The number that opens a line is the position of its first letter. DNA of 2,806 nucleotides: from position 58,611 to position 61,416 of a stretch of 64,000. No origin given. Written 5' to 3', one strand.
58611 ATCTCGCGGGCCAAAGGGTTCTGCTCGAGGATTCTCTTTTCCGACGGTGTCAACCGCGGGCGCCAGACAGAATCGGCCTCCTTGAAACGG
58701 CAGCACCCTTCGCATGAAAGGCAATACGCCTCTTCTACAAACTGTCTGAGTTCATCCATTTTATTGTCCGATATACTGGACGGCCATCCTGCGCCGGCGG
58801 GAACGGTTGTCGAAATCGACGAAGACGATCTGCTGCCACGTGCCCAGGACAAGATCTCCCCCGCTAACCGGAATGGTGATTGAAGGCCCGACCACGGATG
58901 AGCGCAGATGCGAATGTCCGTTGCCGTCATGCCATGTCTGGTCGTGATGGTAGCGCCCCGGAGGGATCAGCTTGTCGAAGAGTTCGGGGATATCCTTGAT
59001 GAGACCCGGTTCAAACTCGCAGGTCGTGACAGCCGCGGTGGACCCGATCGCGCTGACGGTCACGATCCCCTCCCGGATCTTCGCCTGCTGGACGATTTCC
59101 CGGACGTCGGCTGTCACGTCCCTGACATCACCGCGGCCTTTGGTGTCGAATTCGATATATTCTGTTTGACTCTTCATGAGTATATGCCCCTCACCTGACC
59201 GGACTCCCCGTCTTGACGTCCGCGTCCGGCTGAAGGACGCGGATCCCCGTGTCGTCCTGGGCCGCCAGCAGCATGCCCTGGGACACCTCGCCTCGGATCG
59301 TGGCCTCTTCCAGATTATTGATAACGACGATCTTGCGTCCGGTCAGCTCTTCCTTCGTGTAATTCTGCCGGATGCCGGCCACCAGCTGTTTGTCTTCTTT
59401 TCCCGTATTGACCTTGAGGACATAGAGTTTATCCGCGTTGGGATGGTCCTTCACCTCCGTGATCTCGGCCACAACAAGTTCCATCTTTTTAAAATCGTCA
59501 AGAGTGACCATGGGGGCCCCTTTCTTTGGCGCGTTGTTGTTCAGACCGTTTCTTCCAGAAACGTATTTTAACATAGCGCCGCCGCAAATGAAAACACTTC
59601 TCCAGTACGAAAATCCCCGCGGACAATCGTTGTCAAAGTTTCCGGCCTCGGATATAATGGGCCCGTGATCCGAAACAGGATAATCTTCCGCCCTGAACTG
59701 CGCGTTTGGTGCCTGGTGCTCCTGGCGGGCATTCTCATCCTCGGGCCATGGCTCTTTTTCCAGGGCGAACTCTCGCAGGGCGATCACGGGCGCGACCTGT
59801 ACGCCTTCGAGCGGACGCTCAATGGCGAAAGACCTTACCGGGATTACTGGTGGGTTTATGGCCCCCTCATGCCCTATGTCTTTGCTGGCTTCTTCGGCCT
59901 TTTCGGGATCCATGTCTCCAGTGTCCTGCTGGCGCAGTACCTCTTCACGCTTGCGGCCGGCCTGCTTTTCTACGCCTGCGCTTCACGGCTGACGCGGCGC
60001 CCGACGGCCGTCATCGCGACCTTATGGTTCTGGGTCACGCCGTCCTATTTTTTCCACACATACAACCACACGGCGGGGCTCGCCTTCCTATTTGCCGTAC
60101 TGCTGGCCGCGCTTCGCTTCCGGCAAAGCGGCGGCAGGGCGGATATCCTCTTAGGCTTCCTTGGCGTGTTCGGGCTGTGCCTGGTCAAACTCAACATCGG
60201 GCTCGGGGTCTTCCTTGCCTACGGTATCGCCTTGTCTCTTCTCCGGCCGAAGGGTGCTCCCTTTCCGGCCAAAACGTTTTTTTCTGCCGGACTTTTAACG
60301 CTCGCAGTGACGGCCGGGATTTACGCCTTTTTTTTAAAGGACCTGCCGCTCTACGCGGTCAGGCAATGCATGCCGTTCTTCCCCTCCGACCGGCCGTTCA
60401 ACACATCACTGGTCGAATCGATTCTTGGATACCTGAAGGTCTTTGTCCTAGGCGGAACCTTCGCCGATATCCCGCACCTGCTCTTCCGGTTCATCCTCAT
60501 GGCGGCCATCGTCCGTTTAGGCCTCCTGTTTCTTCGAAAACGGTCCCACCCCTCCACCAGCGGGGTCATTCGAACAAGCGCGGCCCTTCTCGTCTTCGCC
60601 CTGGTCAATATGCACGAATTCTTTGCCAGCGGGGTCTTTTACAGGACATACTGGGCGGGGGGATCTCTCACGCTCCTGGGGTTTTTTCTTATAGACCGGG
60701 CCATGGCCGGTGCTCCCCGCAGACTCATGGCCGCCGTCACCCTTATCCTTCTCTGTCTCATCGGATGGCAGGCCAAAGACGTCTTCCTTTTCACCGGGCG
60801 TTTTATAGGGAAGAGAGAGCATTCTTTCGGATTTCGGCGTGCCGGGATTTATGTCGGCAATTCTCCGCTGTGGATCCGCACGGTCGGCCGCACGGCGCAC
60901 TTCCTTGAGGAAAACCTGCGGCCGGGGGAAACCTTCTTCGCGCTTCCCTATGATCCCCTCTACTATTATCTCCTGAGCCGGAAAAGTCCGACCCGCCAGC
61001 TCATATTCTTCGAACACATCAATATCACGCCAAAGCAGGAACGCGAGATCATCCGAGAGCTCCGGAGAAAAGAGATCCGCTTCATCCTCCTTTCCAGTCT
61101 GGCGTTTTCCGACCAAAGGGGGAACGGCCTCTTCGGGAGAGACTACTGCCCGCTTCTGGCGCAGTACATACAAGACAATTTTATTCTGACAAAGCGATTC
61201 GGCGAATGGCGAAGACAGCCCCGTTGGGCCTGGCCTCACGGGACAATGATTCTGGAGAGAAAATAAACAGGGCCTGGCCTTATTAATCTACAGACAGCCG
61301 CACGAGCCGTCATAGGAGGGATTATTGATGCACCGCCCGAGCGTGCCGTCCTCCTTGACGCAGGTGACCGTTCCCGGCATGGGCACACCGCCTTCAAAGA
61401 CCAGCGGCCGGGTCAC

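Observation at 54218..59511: Seven-gene overlapping operon mixing tRNA-linked functions (CsaA, DUF2156, DnaQ::WYL) with YkgJ, YjbQ and pabBC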

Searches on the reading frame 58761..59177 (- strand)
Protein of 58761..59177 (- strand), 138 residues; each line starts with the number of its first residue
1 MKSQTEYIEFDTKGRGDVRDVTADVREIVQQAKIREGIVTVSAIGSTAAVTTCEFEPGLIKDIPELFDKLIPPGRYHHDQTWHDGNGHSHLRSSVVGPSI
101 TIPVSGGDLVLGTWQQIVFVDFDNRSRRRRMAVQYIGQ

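Call 3: search_protein_families(library=pfam, proteins=[window:58761-59177:-], max_evalue=0.01)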
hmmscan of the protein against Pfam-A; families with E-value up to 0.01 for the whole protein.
window:58761-59177:- (138 aa): 1 family
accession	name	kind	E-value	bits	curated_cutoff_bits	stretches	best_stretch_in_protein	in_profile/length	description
PF01894.22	UPF0047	-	9.2e-35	119.8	27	1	20-134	1-116/117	Uncharacterised protein family UPF0047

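Call 6: search_protein_families(library=ncbifam, proteins=[window:58764-59177:-], max_evalue=0.001)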
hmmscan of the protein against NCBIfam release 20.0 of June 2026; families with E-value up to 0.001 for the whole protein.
window:58764-59177:- (138 aa): 1 family
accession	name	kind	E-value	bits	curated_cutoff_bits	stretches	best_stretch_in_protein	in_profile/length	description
TIGR00149.1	TIGR00149_YjbQ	hypoth_equivalog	8.6e-28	96.7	67.75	1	11-137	6-131/132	secondary thiamine-phosphate synthase enzyme YjbQ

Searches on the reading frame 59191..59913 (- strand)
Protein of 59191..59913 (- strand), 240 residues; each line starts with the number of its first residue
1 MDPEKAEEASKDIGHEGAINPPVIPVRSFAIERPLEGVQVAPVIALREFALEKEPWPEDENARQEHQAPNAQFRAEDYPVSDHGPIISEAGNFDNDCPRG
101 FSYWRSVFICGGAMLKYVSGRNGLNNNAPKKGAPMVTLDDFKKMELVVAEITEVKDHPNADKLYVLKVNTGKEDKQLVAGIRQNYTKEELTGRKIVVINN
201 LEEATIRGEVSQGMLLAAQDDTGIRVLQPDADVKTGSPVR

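Call 3: search_protein_families(library=pfam, proteins=[window:59191-59913:-], max_evalue=0.01)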
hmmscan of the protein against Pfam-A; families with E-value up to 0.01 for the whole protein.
window:59191-59913:- (240 aa): 1 family
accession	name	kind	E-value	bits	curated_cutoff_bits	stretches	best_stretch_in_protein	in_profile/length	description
PF01588.26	tRNA_bind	-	1.2e-28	99.4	27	1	146-237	1-95/96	Putative tRNA binding domain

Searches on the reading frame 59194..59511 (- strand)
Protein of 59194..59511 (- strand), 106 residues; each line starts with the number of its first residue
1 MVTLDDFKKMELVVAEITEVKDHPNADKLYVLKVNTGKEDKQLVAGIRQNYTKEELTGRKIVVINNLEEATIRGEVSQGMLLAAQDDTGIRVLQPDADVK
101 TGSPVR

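Call 6: search_protein_families(library=ncbifam, proteins=[window:59194-59511:-], max_evalue=0.001)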
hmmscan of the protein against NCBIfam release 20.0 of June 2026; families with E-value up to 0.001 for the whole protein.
window:59194-59511:- (106 aa): 12 families
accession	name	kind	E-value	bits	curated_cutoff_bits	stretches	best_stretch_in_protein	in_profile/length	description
TIGR00399.1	metG_C_term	equivalog_domain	2.5e-31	108.4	116.65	1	2-105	34-138/139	methionine--tRNA ligase subunit beta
NF001100.0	PRK00133.1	equivalog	3.1e-31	108.6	587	1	2-106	571-676/676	methionine--tRNA ligase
NF008900.0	PRK12267.1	equivalog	1.8e-30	106.1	598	1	2-105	543-647/648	methionine--tRNA ligase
NF007492.0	PRK10089.1-1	equivalog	8.4e-24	83.6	150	1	2-104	4-108/110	tRNA-binding protein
NF007494.0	PRK10089.1-3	equivalog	3.5e-16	59.1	109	1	1-104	3-110/112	tRNA-binding protein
TIGR02222.1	chap_CsaA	subfamily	9.3e-15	54.5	119.65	1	5-104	2-105/107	export-related chaperone CsaA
NF007495.0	PRK10089.1-4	equivalog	1.2e-11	45.2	117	1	2-103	5-110/113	tRNA-binding protein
TIGR00472.1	pheT_bact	equivalog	3.4e-11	42.1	402.65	1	10-86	43-125/798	phenylalanine--tRNA ligase subunit beta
NF045760.1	YtpR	equivalog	2e-09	37.5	100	1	9-84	80-158/185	YtpR family tRNA-binding protein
NF045867.1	PheT_Nterm_rel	equivalog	2.1e-09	37.6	120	1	9-84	86-165/171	TyrS-associated PheT N-terminal domain-related protein TapR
NF007493.0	PRK10089.1-2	equivalog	1.9e-08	34.4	160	1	2-103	4-109/112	tRNA-binding protein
NF007496.0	PRK10089.1-5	equivalog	5.3e-08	33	171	1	1-104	1-107/109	chaperone CsaA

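Call 41: search_solved_structures(query=window:59194-59511:-, max_evalue=0.00001)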
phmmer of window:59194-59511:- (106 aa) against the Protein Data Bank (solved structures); distinct sequences matched with E-value up to 0.00001: 24.
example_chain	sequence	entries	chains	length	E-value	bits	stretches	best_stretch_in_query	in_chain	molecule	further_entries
1mkh_A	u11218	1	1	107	2.2e-30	107.8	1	2-106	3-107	C-terminal domain of Methionyl-tRNA synthetase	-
5h34_A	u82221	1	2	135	6.9e-29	103.1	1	2-106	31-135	Methionine-tRNA ligase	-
1rqg_A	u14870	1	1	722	1.1e-28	102.3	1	2-106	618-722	Methionyl-tRNA synthetase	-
1pyb_A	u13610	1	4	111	1.3e-20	76.5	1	2-104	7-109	tRNA-binding protein Trbp111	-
8vtz_A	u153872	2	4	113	1.4e-20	76.5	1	2-104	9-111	Methionyl-tRNA synthetase beta subunit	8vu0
3ers_X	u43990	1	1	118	3.3e-20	75.2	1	3-91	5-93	tRNA-binding protein ygjH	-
7d8r_A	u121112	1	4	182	9.1e-20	73.8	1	4-104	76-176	Microphthalmia-associated transcription factor,Methionyl-tRNA synthetase beta subunit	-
7d8s_A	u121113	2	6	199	1.1e-19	73.5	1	4-104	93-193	Microphthalmia-associated transcription factor,Methionyl-tRNA synthetase beta subunit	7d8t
5zkg_A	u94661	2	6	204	6.8e-16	61.4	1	3-103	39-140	Aminoacyl-tRna synthetase-interacting multifunctional protein P43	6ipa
4up7_A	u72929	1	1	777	4.1e-14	55.7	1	4-104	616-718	LYSINE--TRNA LIGASE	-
4up8_A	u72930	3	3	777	4.2e-14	55.7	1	4-104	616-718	LYSINE--TRNA LIGASE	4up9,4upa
1ntg_A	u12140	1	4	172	1.9e-13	53.6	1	9-95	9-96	Tyrosyl-tRNA synthetase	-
9shc_A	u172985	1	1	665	2.9e-13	53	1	3-104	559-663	Methionine--tRNA ligase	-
1euj_A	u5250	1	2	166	3.7e-10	43.1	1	6-96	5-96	ENDOTHELIAL MONOCYTE ACTIVATING POLYPEPTIDE 2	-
8ong_A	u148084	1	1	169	3.8e-10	43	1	6-96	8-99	Aminoacyl tRNA synthase complex-interacting multifunctional protein 1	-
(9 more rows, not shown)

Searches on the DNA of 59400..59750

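Call 48: search_rna_families(source=window, start=59400, end=59750, threshold=evalue, max_evalue=1)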
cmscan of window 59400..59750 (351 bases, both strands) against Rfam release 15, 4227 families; matches with E-value up to 1: 0.
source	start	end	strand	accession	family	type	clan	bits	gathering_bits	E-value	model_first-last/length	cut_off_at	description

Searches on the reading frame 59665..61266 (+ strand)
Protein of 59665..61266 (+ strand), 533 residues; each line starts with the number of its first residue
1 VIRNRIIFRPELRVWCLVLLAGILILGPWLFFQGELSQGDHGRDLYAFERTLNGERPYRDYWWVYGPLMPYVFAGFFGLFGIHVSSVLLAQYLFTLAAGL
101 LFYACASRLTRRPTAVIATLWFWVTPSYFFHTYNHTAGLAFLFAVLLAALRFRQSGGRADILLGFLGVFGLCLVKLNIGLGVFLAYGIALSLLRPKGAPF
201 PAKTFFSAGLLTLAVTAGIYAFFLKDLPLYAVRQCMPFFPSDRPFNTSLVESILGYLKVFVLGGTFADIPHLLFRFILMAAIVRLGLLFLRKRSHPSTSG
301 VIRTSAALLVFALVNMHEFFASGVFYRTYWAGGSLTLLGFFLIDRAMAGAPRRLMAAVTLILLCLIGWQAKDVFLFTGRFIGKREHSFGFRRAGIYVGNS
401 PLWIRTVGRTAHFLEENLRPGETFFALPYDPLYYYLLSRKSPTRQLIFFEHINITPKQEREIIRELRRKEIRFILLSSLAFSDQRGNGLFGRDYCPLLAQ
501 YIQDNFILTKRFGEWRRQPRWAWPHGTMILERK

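Call 3: search_protein_families(library=pfam, proteins=[window:59665-61266:+], max_evalue=0.01)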
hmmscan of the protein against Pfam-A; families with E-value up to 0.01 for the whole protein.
window:59665-61266:+ (533 aa): 1 family
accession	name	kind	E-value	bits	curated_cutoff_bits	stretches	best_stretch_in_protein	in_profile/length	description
PF13231.12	PMT_2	-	0.00011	22.9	26.1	1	67-190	4-130/160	Dolichyl-phosphate-mannose-protein mannosyltransferase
